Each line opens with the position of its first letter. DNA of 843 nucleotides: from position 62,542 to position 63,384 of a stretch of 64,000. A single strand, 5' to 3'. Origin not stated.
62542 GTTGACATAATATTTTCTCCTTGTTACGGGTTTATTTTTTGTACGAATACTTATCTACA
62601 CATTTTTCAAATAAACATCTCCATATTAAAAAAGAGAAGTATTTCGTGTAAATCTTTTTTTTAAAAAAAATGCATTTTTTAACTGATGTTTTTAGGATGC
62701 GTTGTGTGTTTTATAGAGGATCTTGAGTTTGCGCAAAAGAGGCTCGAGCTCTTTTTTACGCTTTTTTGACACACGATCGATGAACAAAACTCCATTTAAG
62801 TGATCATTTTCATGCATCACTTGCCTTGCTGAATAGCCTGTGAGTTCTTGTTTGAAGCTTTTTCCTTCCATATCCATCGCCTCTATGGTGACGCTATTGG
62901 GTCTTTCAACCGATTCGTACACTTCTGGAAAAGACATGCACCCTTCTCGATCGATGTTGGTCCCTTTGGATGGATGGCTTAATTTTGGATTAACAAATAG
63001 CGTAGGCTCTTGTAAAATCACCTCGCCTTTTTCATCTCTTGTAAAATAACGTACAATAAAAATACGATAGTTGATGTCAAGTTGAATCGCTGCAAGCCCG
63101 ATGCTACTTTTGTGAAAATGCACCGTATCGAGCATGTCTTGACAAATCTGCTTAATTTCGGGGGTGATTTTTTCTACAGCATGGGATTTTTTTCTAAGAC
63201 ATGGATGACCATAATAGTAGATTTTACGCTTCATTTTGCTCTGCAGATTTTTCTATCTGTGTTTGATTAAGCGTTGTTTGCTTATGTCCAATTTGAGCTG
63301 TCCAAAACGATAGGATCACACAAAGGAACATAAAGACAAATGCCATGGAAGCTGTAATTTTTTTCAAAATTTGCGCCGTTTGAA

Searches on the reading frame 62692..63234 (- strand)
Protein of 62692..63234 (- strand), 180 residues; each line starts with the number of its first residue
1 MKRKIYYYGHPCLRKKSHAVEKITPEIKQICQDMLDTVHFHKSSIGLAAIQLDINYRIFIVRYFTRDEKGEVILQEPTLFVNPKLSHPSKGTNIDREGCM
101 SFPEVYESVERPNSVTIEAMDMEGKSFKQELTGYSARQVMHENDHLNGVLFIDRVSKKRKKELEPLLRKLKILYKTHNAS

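Call 74: find_encoding_contigs(protein=window:62692-63234:-, flank=10000, max_places=3)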
Protein window:62692-63234:- (180 aa): 2 contigs read that carry it; 2 places shown.
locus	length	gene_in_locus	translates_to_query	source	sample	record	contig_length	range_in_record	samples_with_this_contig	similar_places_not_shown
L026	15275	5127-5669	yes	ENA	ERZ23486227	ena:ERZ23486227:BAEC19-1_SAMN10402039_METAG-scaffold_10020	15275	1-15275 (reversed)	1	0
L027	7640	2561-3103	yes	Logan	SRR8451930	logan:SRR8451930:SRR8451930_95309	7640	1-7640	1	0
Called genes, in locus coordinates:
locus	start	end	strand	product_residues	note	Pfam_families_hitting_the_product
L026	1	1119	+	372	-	?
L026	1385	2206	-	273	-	PF01513:NAD_kinase, PF20143:NAD_kinase_C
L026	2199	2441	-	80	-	PF02609:Exonuc_VII_S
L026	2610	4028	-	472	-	PF13742:tRNA_anti_2, PF01336:tRNA_anti-codon, PF02601:Exonuc_VII_L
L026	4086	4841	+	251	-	PF00121:TIM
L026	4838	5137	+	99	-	PF03840:SecG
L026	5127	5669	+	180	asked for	PF01327:Pep_deformylase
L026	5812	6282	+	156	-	-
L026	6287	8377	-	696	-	-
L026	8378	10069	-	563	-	PF02985:HEAT (faint), PF13646:HEAT_2 (weak)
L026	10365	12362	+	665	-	PF14412:AHH (weak)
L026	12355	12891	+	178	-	PF07791:Imm11 (faint)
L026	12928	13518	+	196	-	-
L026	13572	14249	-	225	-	PF01209:Ubie_methyltran, PF05175:MTS (weak), PF13489:Methyltransf_23, PF13847:Methyltransf_31, PF08241:Methyltransf_11, PF08242:Methyltransf_12, PF13649:Methyltransf_25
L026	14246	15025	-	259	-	PF02621:VitK2_biosynth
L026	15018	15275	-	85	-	?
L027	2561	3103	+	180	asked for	PF01327:Pep_deformylase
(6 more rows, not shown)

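Call 77: search_protein_families(library=pfam, proteins=[L026:1-1119:+], max_evalue=0.01)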
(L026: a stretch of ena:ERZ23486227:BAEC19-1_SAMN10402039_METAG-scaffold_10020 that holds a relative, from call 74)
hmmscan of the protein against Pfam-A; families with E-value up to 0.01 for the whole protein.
L026:1-1119:+ (372 aa): 0 families
